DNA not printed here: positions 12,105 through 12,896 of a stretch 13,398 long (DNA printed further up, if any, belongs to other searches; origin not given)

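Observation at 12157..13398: Candidate three-gene module: unannotated 37-aa zinc ribbon, 152-aa HTH protein, and excisionase-HTH plus TPR protein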

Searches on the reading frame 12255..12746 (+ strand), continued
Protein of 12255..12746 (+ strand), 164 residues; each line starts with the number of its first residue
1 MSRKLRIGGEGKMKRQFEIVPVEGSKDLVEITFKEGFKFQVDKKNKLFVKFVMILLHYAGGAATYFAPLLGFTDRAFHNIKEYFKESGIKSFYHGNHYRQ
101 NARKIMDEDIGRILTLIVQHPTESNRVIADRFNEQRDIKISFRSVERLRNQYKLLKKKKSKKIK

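Call 72: fold_search(model_id=the predicted structure, library=pdb)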
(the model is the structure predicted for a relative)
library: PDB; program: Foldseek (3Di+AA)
matches with E <= 10: 1117; with E <= 0.001: 70
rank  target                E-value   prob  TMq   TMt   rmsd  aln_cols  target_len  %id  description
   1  9qhc_B                4.2e-06  1.00  0.24  0.26  18.8       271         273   18  Crystal structure of 8-repeat CTPR protein with eliminated coordination sites (released 2025-10-22)
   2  8chy                  5.7e-06  1.00  0.24  0.26  21.6       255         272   19  Crystal structure of an 8-repeat consensus TPR superhelix with Zinc. (released 2024-02-21)
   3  6eou                  7.8e-06  1.00  0.25  0.22  18.8       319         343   18  O-GlcNAc transferase TPR domain with the intellectual disability associated mutation L254F (released 2018-05-09)
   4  9gzg_A                9.5e-06  1.00  0.21  0.38  24.6       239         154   16  Crystal structure of CTPR4E4 mutant (released 2025-10-15)
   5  9qhb                  1.2e-05  1.00  0.26  0.28  21.5       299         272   15  Crystal structure of 16-repeat CTPR protein with eliminated coordination sites (released 2025-10-22)
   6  7yeh_A                2.5e-05  1.00  0.24  0.08  22.3       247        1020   16  Cryo-EM structure of human OGT-OGA complex (released 2023-07-12)
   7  9qhc_A                2.6e-05  1.00  0.24  0.25  22.3       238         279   19  Crystal structure of 8-repeat CTPR protein with eliminated coordination sites (released 2025-10-22)
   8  1w3b_A                2.8e-05  1.00  0.25  0.20  19.6       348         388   13  The superhelical TPR domain of O-linked GlcNAc transferase reveals structural similarities to importin alpha. (released 2004-09-09)
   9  8dth_B                3.1e-05  1.00  0.27  0.12  22.8       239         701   16  Cryo-EM structure of Arabidopsis SPY alternative conformation 2 (released 2023-03-08)
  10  8a3t_F                3.1e-05  1.00  0.25  0.15  21.8       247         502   16  S. cerevisiae APC/C-Cdh1 complex (released 2022-08-31)
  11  7y4i_A                3.1e-05  1.00  0.25  0.10  19.9       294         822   15  Crystal structure of SPINDLY in complex with GDP (released 2022-12-07)
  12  1w3b_B                3.1e-05  1.00  0.25  0.20  22.3       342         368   15  The superhelical TPR domain of O-linked GlcNAc transferase reveals structural similarities to importin alpha. (released 2004-09-09)
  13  8dtf_A                3.2e-05  1.00  0.25  0.10  20.0       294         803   14  Cryo-EM structure of the full length Arabidopsis SPY with complete TPRs (released 2023-03-08)
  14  7yea_A                4.4e-05  1.00  0.24  0.07  21.7       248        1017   17  Human O-GlcNAc transferase Dimer (released 2023-07-12)
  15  8dtg_A                4.4e-05  1.00  0.26  0.10  20.0       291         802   13  Cryo-EM structure of Arabidopsis SPY alternative conformation 1 (released 2023-03-08)
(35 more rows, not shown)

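Call 78: find_related_loci(query=A2, collection=viral_contigs, flank=5000)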
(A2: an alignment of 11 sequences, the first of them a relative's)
Query A2 (152 aa) in viral_contigs; peptide patterns used: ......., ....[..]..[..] (x = any residue, [..] = any of these).
15 stretches matched a pattern, but none encodes a relative of the query by tblastn (E <= 1e-3).

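Call 79: find_related_loci(query=A5, collection=viral_contigs, flank=5000)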
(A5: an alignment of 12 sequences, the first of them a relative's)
Query A5 (294 aa) in viral_contigs; peptide patterns used: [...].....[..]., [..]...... (x = any residue, [..] = any of these).
100 stretches matched a pattern, but none encodes a relative of the query by tblastn (E <= 1e-3).

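Call 81: search_dna_similar(query=P0001, collection=plasmids, mode=protein, max_evalue=0.001, max_rows=8)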
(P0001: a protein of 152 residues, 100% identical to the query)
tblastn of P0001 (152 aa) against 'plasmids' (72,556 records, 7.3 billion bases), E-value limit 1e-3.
No match.

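Call 82: search_dna_similar(query=P0001, collection=phages, mode=protein, max_evalue=0.001, max_rows=8)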
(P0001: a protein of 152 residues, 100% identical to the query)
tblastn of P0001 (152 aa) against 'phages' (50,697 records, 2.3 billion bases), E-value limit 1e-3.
No match.
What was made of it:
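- Tried and rejected: ORF2 tblastn against plasmids and phages found nothing (calls 81, 82).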
